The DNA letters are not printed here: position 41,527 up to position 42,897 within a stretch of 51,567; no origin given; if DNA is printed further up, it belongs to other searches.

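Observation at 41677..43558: ParA-type positioning ATPase fused to a glycogen/glycan-binding CBM48 domain, with an unknown partner gene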

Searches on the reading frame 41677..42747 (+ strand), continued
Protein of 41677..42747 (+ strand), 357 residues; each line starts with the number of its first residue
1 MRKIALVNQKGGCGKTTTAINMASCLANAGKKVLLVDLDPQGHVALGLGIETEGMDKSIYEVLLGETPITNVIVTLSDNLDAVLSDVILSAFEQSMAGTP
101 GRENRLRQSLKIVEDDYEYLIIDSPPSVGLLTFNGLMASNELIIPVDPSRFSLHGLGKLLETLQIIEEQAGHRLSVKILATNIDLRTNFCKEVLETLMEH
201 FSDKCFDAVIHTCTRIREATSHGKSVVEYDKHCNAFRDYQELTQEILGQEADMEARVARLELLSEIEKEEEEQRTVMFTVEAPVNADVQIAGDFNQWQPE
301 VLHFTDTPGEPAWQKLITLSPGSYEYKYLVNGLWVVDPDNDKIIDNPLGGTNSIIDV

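Call 46: search_protein_families(library=pfam, proteins=[L015:7304-8479:+, L001:5746-5949:+, L001:7885-8493:+, L074:7940-8734:+, L082:8141-9169:+, L030:7180-7854:+, L071:7890-8489:+, L064:8165-8806:+, L029:5653-6216:+, L001:5278-5700:+], max_evalue=0.1)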
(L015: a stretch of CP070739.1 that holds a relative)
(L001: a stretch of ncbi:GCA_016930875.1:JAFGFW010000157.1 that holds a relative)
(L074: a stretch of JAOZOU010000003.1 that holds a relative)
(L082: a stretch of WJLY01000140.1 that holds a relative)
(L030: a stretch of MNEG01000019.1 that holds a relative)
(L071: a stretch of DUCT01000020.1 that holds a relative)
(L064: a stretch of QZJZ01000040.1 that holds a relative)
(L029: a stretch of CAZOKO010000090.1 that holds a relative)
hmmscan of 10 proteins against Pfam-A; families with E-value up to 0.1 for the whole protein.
L015:7304-8479:+ (391 aa): 3 families
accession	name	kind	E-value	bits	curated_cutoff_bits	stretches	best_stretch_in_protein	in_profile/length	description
PF02922.24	CBM_48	-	3.6e-35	120.6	22.4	2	128-210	1-82/83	Carbohydrate-binding module 48 (Isoamylase N-terminal domain)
PF22019.2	GlgB_N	-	3e-34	117.5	27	2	7-103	2-94/94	alpha-1,4-glucan branching enzyme GlgB, N-terminal domain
PF00128.31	Alpha-amylase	-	1.9e-10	41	22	1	282-350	25-92/446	Alpha amylase, catalytic domain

L001:5746-5949:+ (68 aa): 1 family
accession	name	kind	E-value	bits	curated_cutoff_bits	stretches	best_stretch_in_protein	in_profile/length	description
PF07498.18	Rho_N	-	2.6e-05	24.5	24.9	1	3-27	7-32/43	Rho termination factor, N-terminal domain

L001:7885-8493:+ (203 aa): 0 families

L074:7940-8734:+ (265 aa): 0 families

L082:8141-9169:+ (343 aa): 0 families

L030:7180-7854:+ (225 aa): 0 families

L071:7890-8489:+ (200 aa): 0 families

L064:8165-8806:+ (214 aa): 0 families

L029:5653-6216:+ (188 aa): 0 families

L001:5278-5700:+ (141 aa): 2 families
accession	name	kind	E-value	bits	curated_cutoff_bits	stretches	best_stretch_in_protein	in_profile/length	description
PF00072.30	Response_reg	-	4.4e-22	78.8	30.2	1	4-111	1-110/111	Response regulator receiver domain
PF06490.17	FleQ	-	0.036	14.8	22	1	3-85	1-81/108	Flagellar regulatory protein FleQ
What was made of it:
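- GlgB lies 227 nt downstream in L015 (call 46).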

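Call 51: find_homologous_proteins(query=L078:1481-2554:+)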
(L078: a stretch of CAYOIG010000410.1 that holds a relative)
Query L078:1481-2554:+ (358 aa): 7207 proteins with E <= 0.001 among 8000 candidates; the best 120 are listed.
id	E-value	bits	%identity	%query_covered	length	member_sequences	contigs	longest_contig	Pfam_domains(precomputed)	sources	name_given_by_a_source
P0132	1.1e-206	704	89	100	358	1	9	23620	PF00142.25,PF10609.16,PF16561.12,PF01656.30,PF13614.13,PF09140.18,PF06564.19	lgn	-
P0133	1.4e-204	697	88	100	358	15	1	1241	PF00142.25,PF10609.16,PF16561.12,PF01656.30,PF22058.3,PF13614.13,PF09140.18,PF06564.19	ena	-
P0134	2.0e-203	693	89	100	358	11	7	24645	PF00142.25,PF10609.16,PF16561.12,PF01656.30,PF13614.13,PF09140.18,PF06564.19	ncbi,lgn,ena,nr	ncbi:MAG: AAA family ATPase [Deltaproteobacteria bacterium]|nr:AAA family ATPase [Deltaproteobacteri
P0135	1.3e-200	684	87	100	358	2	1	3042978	PF00142.25,PF10609.16,PF16561.12,PF01656.30,PF13614.13,PF09140.18,PF06564.19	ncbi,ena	-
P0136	1.9e-196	670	85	100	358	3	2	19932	PF00142.25,PF10609.16,PF16561.12,PF01656.30,PF13614.13,PF09140.18,PF06564.19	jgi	jgi:chromosome partitioning protein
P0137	8.2e-196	668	85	100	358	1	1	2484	PF00142.25,PF10609.16,PF16561.12,PF01656.30,PF13614.13,PF09140.18,PF06564.19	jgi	-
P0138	1.3e-194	664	83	100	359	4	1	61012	PF00142.25,PF10609.16,PF16561.12,PF01656.30,PF13614.13,PF09140.18,PF06564.19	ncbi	-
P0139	7.4e-192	655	83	100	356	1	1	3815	PF00142.25,PF10609.16,PF16561.12,PF01656.30,PF13614.13,PF09140.18,PF06564.19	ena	-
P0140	3.4e-190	650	82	100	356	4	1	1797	PF00142.25,PF10609.16,PF16561.12,PF01656.30,PF13614.13,PF09140.18,PF06564.19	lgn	-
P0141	1.6e-186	638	81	100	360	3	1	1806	PF00142.25,PF10609.16,PF16561.12,PF01656.30,PF13614.13,PF09140.18,PF06564.19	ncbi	-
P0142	1.7e-182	624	86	91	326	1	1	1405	PF16561.12,PF22058.3,PF13614.13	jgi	jgi:chromosome partitioning protein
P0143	1.4e-174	598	77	100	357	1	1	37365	PF00142.25,PF10609.16,PF16561.12,PF01656.30,PF13614.13,PF09140.18,PF06564.19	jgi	-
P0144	7.0e-173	593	77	100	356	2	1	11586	PF00142.25,PF10609.16,PF16561.12,PF01656.30,PF13614.13,PF09140.18,PF06564.19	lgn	-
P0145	1.1e-169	582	79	95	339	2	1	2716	PF16561.12,PF01656.30,PF13614.13,PF09140.18,PF06564.19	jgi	jgi:chromosome partitioning protein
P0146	3.3e-166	571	73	100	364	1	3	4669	PF00142.25,PF10609.16,PF16561.12,PF01656.30,PF13614.13,PF09140.18,PF06564.19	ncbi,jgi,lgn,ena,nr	ncbi:MAG TPA: AAA family ATPase [Myxococcota bacterium]|nr:AAA family ATPase [Myxococcota bacterium]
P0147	6.5e-166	570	72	100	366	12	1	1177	PF00142.25,PF10609.16,PF16561.12,PF01656.30,PF13614.13,PF09140.18,PF06564.19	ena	-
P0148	1.0e-165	569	73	100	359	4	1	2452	PF00142.25,PF10609.16,PF16561.12,PF01656.30,PF13614.13,PF09140.18,PF06564.19,PF02374.22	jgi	jgi:chromosome partitioning protein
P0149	3.9e-165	567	72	100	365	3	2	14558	PF00142.25,PF10609.16,PF16561.12,PF01656.30,PF13614.13,PF09140.18,PF06564.19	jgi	-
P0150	6.6e-165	566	72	100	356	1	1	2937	PF00142.25,PF10609.16,PF16561.12,PF01656.30,PF13614.13,PF09140.18,PF06564.19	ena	-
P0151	1.6e-164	565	71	100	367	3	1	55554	PF00142.25,PF10609.16,PF16561.12,PF01656.30,PF13614.13,PF09140.18,PF06564.19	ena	-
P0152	2.1e-164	565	72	100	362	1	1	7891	PF00142.25,PF10609.16,PF16561.12,PF01656.30,PF13614.13,PF09140.18,PF06564.19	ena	-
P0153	3.3e-164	564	72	100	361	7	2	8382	PF00142.25,PF10609.16,PF16561.12,PF01656.30,PF13614.13,PF09140.18,PF06564.19,PF02374.22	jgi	jgi:chromosome partitioning protein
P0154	4.7e-164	564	72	100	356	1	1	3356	PF00142.25,PF10609.16,PF16561.12,PF01656.30,PF13614.13,PF09140.18,PF06564.19,PF02374.22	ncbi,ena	-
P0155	5.8e-164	563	72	100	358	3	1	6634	PF00142.25,PF10609.16,PF16561.12,PF01656.30,PF13614.13,PF09140.18,PF06564.19,PF02374.22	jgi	jgi:chromosome partitioning protein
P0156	6.6e-164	563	72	100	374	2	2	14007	PF00142.25,PF10609.16,PF16561.12,PF01656.30,PF13614.13,PF09140.18,PF06564.19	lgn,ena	-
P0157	1.1e-163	562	71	100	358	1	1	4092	PF00142.25,PF10609.16,PF16561.12,PF01656.30,PF13614.13,PF09140.18,PF06564.19,PF02374.22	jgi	jgi:chromosome partitioning protein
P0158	1.2e-163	562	70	100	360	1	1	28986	PF00142.25,PF10609.16,PF16561.12,PF01656.30,PF13614.13,PF09140.18,PF06564.19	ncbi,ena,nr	ncbi:MAG: AAA family ATPase [Proteobacteria bacterium]|nr:AAA family ATPase [Pseudomonadota bacteriu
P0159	1.4e-163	562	72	100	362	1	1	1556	PF00142.25,PF10609.16,PF16561.12,PF01656.30,PF13614.13,PF09140.18,PF06564.19,PF02374.22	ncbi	-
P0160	3.0e-163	561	69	100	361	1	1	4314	PF00142.25,PF10609.16,PF16561.12,PF01656.30,PF13614.13,PF09140.18,PF06564.19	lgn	-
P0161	3.4e-163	561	71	100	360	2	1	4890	PF00142.25,PF10609.16,PF16561.12,PF01656.30,PF13614.13,PF09140.18,PF06564.19,PF02374.22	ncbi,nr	ncbi:MAG: AAA family ATPase [Myxococcales bacterium]|nr:AAA family ATPase [Myxococcales bacterium]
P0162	3.8e-163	561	71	100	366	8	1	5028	PF00142.25,PF10609.16,PF16561.12,PF01656.30,PF13614.13,PF09140.18,PF06564.19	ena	-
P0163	4.1e-163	561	71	100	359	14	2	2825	PF00142.25,PF10609.16,PF16561.12,PF01656.30,PF13614.13,PF09140.18,PF06564.19,PF02374.22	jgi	jgi:chromosome partitioning protein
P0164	8.2e-163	560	71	100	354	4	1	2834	PF00142.25,PF10609.16,PF16561.12,PF01656.30,PF13614.13,PF09140.18,PF06564.19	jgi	-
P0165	9.2e-163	559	72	100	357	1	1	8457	PF00142.25,PF10609.16,PF16561.12,PF01656.30,PF13614.13,PF09140.18,PF06564.19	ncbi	-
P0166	9.5e-163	559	70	100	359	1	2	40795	PF00142.25,PF10609.16,PF16561.12,PF01656.30,PF13614.13,PF09140.18,PF06564.19,PF02374.22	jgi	jgi:chromosome partitioning protein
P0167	1.9e-162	558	71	100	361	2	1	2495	PF00142.25,PF10609.16,PF16561.12,PF01656.30,PF13614.13,PF09140.18,PF06564.19,PF02374.22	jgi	jgi:chromosome partitioning protein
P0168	2.3e-162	558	70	100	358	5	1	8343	PF00142.25,PF10609.16,PF16561.12,PF01656.30,PF13614.13,PF09140.18,PF06564.19,PF02374.22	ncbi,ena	-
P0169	4.2e-162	557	71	100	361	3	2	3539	PF00142.25,PF10609.16,PF16561.12,PF01656.30,PF13614.13,PF09140.18,PF06564.19,PF02374.22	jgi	jgi:chromosome partitioning protein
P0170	4.2e-162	557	70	100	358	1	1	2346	PF00142.25,PF10609.16,PF16561.12,PF01656.30,PF13614.13,PF09140.18,PF06564.19,PF02374.22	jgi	jgi:chromosome partitioning protein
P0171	6.2e-162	557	70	100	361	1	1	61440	PF00142.25,PF10609.16,PF16561.12,PF01656.30,PF13614.13,PF09140.18,PF06564.19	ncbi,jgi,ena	-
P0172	7.3e-162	556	71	100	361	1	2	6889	PF00142.25,PF10609.16,PF16561.12,PF01656.30,PF13614.13,PF09140.18,PF06564.19,PF02374.22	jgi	jgi:chromosome partitioning protein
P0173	7.4e-162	556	71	100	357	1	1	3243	PF00142.25,PF10609.16,PF16561.12,PF01656.30,PF22058.3,PF13614.13,PF09140.18,PF06564.19,PF02374.22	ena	-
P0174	1.0e-161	556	70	100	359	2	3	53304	PF00142.25,PF10609.16,PF16561.12,PF01656.30,PF13614.13,PF09140.18,PF06564.19,PF02374.22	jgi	jgi:chromosome partitioning protein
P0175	1.1e-161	556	70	100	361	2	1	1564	PF00142.25,PF10609.16,PF16561.12,PF01656.30,PF13614.13,PF09140.18,PF06564.19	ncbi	-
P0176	1.2e-161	556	71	100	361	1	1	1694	PF00142.25,PF10609.16,PF16561.12,PF01656.30,PF13614.13,PF09140.18,PF06564.19,PF02374.22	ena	-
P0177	1.4e-161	556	69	100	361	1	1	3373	PF00142.25,PF10609.16,PF16561.12,PF01656.30,PF13614.13,PF09140.18,PF06564.19,PF02374.22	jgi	jgi:chromosome partitioning protein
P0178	1.6e-161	555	69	100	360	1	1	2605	PF00142.25,PF10609.16,PF16561.12,PF01656.30,PF13614.13,PF09140.18,PF06564.19,PF02374.22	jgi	-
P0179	1.7e-161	555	71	100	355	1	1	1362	PF00142.25,PF10609.16,PF16561.12,PF01656.30,PF13614.13,PF09140.18,PF06564.19,PF02374.22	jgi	jgi:chromosome partitioning protein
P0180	1.8e-161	555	71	100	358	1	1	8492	PF00142.25,PF10609.16,PF16561.12,PF01656.30,PF13614.13,PF09140.18,PF06564.19,PF02374.22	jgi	jgi:chromosome partitioning protein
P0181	1.9e-161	555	71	100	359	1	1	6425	PF00142.25,PF10609.16,PF16561.12,PF01656.30,PF13614.13,PF09140.18,PF06564.19,PF02374.22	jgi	-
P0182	2.3e-161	555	70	100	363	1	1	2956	PF00142.25,PF10609.16,PF16561.12,PF01656.30,PF13614.13,PF09140.18,PF06564.19,PF02374.22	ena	-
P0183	2.4e-161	555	70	100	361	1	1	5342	PF00142.25,PF10609.16,PF16561.12,PF01656.30,PF13614.13,PF09140.18,PF06564.19,PF02374.22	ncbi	-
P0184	2.6e-161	555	69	100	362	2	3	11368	PF00142.25,PF10609.16,PF16561.12,PF01656.30,PF13614.13,PF09140.18,PF06564.19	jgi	jgi:chromosome partitioning protein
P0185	2.8e-161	555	71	100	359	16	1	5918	PF00142.25,PF10609.16,PF16561.12,PF01656.30,PF13614.13,PF09140.18,PF06564.19,PF02374.22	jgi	jgi:chromosome partitioning protein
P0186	3.1e-161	554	70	100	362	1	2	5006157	PF00142.25,PF10609.16,PF16561.12,PF01656.30,PF13614.13,PF09140.18,PF06564.19,PF02374.22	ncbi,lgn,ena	-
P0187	3.2e-161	554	70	100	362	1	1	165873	PF00142.25,PF10609.16,PF16561.12,PF01656.30,PF13614.13,PF09140.18,PF06564.19,PF02374.22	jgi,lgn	-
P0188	3.9e-161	554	70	100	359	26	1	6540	PF00142.25,PF10609.16,PF16561.12,PF01656.30,PF13614.13,PF09140.18,PF06564.19,PF02374.22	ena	-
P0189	3.9e-161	554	70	100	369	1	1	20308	PF00142.25,PF10609.16,PF16561.12,PF01656.30,PF13614.13,PF09140.18,PF06564.19,PF02374.22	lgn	-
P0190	4.2e-161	554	70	100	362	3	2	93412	PF00142.25,PF10609.16,PF16561.12,PF01656.30,PF13614.13,PF09140.18,PF06564.19,PF02374.22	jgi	-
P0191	6.6e-161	553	70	100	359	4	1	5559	PF00142.25,PF10609.16,PF16561.12,PF01656.30,PF13614.13,PF09140.18,PF06564.19,PF02374.22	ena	-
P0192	7.2e-161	553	71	100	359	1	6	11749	PF00142.25,PF10609.16,PF16561.12,PF01656.30,PF13614.13,PF09140.18,PF06564.19,PF02374.22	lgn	-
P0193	7.3e-161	553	70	100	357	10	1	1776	PF00142.25,PF10609.16,PF16561.12,PF01656.30,PF13614.13,PF09140.18,PF06564.19,PF02374.22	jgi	jgi:chromosome partitioning protein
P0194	7.3e-161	553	69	100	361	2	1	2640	PF00142.25,PF10609.16,PF16561.12,PF01656.30,PF13614.13,PF09140.18,PF06564.19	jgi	jgi:chromosome partitioning protein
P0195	8.0e-161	553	68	100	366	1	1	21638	PF00142.25,PF10609.16,PF16561.12,PF01656.30,PF13614.13,PF09140.18,PF06564.19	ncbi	-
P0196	8.3e-161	553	70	100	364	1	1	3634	PF00142.25,PF10609.16,PF16561.12,PF01656.30,PF13614.13,PF09140.18,PF06564.19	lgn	-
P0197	9.0e-161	553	70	100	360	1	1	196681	PF00142.25,PF10609.16,PF16561.12,PF01656.30,PF13614.13,PF09140.18,PF06564.19,PF02374.22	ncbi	-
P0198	1.0e-160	553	70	100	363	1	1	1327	PF00142.25,PF10609.16,PF16561.12,PF01656.30,PF13614.13,PF09140.18,PF06564.19,PF02374.22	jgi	jgi:chromosome partitioning protein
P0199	1.1e-160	553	70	100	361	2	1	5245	PF00142.25,PF10609.16,PF16561.12,PF01656.30,PF13614.13,PF09140.18,PF06564.19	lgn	-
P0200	1.3e-160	552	71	100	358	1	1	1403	PF00142.25,PF10609.16,PF16561.12,PF01656.30,PF13614.13,PF09140.18,PF06564.19,PF02374.22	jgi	jgi:chromosome partitioning protein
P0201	1.4e-160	552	70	100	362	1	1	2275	PF00142.25,PF10609.16,PF16561.12,PF01656.30,PF13614.13,PF09140.18,PF06564.19,PF02374.22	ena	-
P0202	1.6e-160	552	71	100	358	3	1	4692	PF00142.25,PF10609.16,PF16561.12,PF01656.30,PF13614.13,PF09140.18,PF06564.19,PF02374.22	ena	-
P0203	1.6e-160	552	67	100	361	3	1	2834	PF00142.25,PF10609.16,PF16561.12,PF01656.30,PF13614.13,PF09140.18,PF06564.19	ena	-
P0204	1.7e-160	552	71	100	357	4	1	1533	PF00142.25,PF10609.16,PF16561.12,PF01656.30,PF13614.13,PF09140.18,PF06564.19,PF02374.22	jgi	jgi:chromosome partitioning protein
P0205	1.9e-160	552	71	100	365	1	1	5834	PF00142.25,PF10609.16,PF16561.12,PF01656.30,PF13614.13,PF09140.18,PF06564.19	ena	-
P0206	2.8e-160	551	70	100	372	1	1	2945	PF00142.25,PF10609.16,PF16561.12,PF01656.30,PF13614.13,PF09140.18,PF06564.19,PF02374.22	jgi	jgi:chromosome partitioning protein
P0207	3.1e-160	551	70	100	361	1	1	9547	PF00142.25,PF10609.16,PF16561.12,PF01656.30,PF13614.13,PF09140.18,PF06564.19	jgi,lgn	-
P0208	4.3e-160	551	70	100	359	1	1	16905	PF00142.25,PF10609.16,PF16561.12,PF01656.30,PF13614.13,PF09140.18,PF06564.19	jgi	jgi:chromosome partitioning protein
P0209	5.9e-160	550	70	100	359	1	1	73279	PF00142.25,PF10609.16,PF16561.12,PF01656.30,PF13614.13,PF09140.18,PF06564.19,PF02374.22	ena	-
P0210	6.9e-160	550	68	100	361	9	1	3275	PF00142.25,PF10609.16,PF16561.12,PF01656.30,PF13614.13,PF09140.18,PF06564.19,PF02374.22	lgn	-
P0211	7.5e-160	550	70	100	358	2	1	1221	PF00142.25,PF10609.16,PF16561.12,PF01656.30,PF13614.13,PF09140.18,PF06564.19,PF02374.22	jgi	jgi:chromosome partitioning protein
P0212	9.5e-160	549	69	100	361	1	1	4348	PF00142.25,PF10609.16,PF16561.12,PF01656.30,PF13614.13,PF09140.18,PF06564.19,PF02374.22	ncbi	-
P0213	1.7e-159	549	72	100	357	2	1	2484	PF00142.25,PF10609.16,PF16561.12,PF01656.30,PF13614.13,PF09140.18,PF06564.19,PF02374.22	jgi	jgi:chromosome partitioning protein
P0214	1.9e-159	549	71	100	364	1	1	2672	PF00142.25,PF10609.16,PF16561.12,PF01656.30,PF13614.13,PF09140.18,PF06564.19,PF02374.22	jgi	-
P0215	2.1e-159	548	71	100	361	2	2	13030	PF00142.25,PF10609.16,PF16561.12,PF01656.30,PF13614.13,PF09140.18,PF06564.19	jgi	-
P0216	2.1e-159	548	70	100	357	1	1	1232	PF00142.25,PF10609.16,PF16561.12,PF01656.30,PF13614.13,PF09140.18,PF06564.19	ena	-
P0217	2.3e-159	548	70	100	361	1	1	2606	PF00142.25,PF10609.16,PF16561.12,PF01656.30,PF13614.13,PF09140.18,PF06564.19,PF02374.22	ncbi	-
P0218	2.4e-159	548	73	100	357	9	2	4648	PF00142.25,PF10609.16,PF16561.12,PF01656.30,PF13614.13,PF09140.18,PF06564.19,PF02374.22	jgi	jgi:chromosome partitioning protein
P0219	2.5e-159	548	70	100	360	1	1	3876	PF00142.25,PF10609.16,PF16561.12,PF01656.30,PF13614.13,PF09140.18,PF06564.19,PF02374.22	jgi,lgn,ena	-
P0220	2.6e-159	548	71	100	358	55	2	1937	PF00142.25,PF10609.16,PF16561.12,PF01656.30,PF13614.13,PF09140.18,PF06564.19,PF02374.22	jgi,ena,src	-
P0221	2.9e-159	548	68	100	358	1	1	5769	PF00142.25,PF10609.16,PF16561.12,PF01656.30,PF13614.13,PF09140.18,PF06564.19,PF02374.22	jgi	jgi:chromosome partitioning protein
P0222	3.1e-159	548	70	100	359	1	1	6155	PF00142.25,PF10609.16,PF16561.12,PF01656.30,PF13614.13,PF09140.18,PF06564.19,PF02374.22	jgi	jgi:chromosome partitioning protein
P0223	3.5e-159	548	69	100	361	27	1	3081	PF00142.25,PF10609.16,PF16561.12,PF01656.30,PF13614.13,PF09140.18,PF06564.19,PF02374.22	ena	-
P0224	3.9e-159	547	68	100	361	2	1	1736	PF00142.25,PF10609.16,PF16561.12,PF01656.30,PF13614.13,PF09140.18,PF06564.19,PF02374.22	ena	-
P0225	4.7e-159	547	71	100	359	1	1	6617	PF00142.25,PF10609.16,PF16561.12,PF01656.30,PF13614.13,PF09140.18,PF06564.19,PF02374.22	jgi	jgi:chromosome partitioning protein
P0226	4.8e-159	547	70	100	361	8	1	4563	PF00142.25,PF10609.16,PF16561.12,PF01656.30,PF13614.13,PF09140.18,PF06564.19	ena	-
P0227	4.9e-159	547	68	100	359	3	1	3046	PF00142.25,PF10609.16,PF16561.12,PF01656.30,PF13614.13,PF09140.18,PF06564.19,PF02374.22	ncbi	-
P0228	5.1e-159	547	69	100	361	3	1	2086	PF00142.25,PF10609.16,PF16561.12,PF01656.30,PF13614.13,PF09140.18,PF06564.19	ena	-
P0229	5.2e-159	547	70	100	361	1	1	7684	PF00142.25,PF10609.16,PF16561.12,PF01656.30,PF13614.13,PF09140.18,PF06564.19,PF02374.22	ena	-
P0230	5.3e-159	547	68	100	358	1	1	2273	PF00142.25,PF10609.16,PF16561.12,PF01656.30,PF13614.13,PF09140.18,PF06564.19,PF02374.22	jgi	jgi:chromosome partitioning protein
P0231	5.4e-159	547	69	100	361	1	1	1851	PF00142.25,PF10609.16,PF16561.12,PF01656.30,PF13614.13,PF09140.18,PF06564.19,PF02374.22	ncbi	-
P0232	5.7e-159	547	68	100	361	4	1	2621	PF00142.25,PF10609.16,PF16561.12,PF01656.30,PF13614.13,PF09140.18,PF06564.19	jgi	jgi:chromosome partitioning protein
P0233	6.5e-159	547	69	100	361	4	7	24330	PF00142.25,PF10609.16,PF16561.12,PF01656.30,PF13614.13,PF09140.18,PF06564.19,PF02374.22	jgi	jgi:chromosome partitioning protein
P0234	6.8e-159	547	70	100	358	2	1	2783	PF00142.25,PF10609.16,PF16561.12,PF01656.30,PF22058.3,PF13614.13,PF09140.18,PF06564.19,PF02374.22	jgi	jgi:chromosome partitioning protein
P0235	7.4e-159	547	69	100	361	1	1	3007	PF00142.25,PF10609.16,PF16561.12,PF01656.30,PF13614.13,PF09140.18,PF06564.19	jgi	jgi:chromosome partitioning protein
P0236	7.8e-159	546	71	100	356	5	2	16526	PF00142.25,PF10609.16,PF16561.12,PF01656.30,PF13614.13,PF09140.18,PF06564.19,PF02374.22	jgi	jgi:chromosome partitioning protein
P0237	9.3e-159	546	71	100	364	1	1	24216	PF00142.25,PF10609.16,PF16561.12,PF01656.30,PF13614.13,PF09140.18,PF06564.19,PF02374.22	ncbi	-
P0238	9.4e-159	546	70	100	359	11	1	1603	PF00142.25,PF10609.16,PF16561.12,PF01656.30,PF13614.13,PF09140.18,PF06564.19,PF02374.22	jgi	jgi:chromosome partitioning protein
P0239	1.0e-158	546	69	100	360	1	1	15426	PF00142.25,PF10609.16,PF16561.12,PF01656.30,PF13614.13,PF09140.18,PF06564.19,PF02374.22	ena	-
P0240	1.1e-158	546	71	100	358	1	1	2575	PF00142.25,PF10609.16,PF16561.12,PF01656.30,PF13614.13,PF09140.18,PF06564.19,PF02374.22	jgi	jgi:chromosome partitioning protein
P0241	1.2e-158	546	70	100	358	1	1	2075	PF00142.25,PF10609.16,PF16561.12,PF01656.30,PF13614.13,PF09140.18,PF06564.19,PF02374.22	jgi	jgi:chromosome partitioning protein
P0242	1.2e-158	546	69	100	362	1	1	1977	PF00142.25,PF10609.16,PF16561.12,PF01656.30,PF13614.13,PF09140.18,PF06564.19,PF02374.22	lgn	-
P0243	1.3e-158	546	70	100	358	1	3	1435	PF00142.25,PF10609.16,PF16561.12,PF01656.30,PF13614.13,PF09140.18,PF06564.19,PF02374.22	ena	-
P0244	1.4e-158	546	69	100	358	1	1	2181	PF00142.25,PF10609.16,PF16561.12,PF01656.30,PF13614.13,PF09140.18,PF06564.19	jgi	jgi:chromosome partitioning protein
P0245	1.5e-158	546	67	100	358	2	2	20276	PF00142.25,PF10609.16,PF16561.12,PF01656.30,PF13614.13,PF09140.18,PF06564.19,PF02374.22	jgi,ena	-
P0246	1.5e-158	546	68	100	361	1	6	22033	PF00142.25,PF10609.16,PF16561.12,PF01656.30,PF22058.3,PF13614.13,PF09140.18,PF06564.19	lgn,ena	-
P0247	1.5e-158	546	67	100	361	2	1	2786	PF00142.25,PF10609.16,PF16561.12,PF01656.30,PF13614.13,PF09140.18,PF06564.19,PF02374.22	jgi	-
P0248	1.7e-158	545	70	100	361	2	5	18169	PF00142.25,PF10609.16,PF16561.12,PF01656.30,PF13614.13,PF09140.18,PF06564.19,PF02374.22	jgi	jgi:chromosome partitioning protein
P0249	1.7e-158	545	68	100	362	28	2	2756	PF00142.25,PF10609.16,PF16561.12,PF01656.30,PF13614.13,PF09140.18,PF06564.19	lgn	-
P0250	1.7e-158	545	72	100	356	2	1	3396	PF00142.25,PF10609.16,PF16561.12,PF01656.30,PF13614.13,PF09140.18,PF06564.19,PF02374.22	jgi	jgi:chromosome partitioning protein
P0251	1.9e-158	545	68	100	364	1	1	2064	PF00142.25,PF10609.16,PF16561.12,PF01656.30,PF13614.13,PF09140.18,PF06564.19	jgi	jgi:chromosome partitioning protein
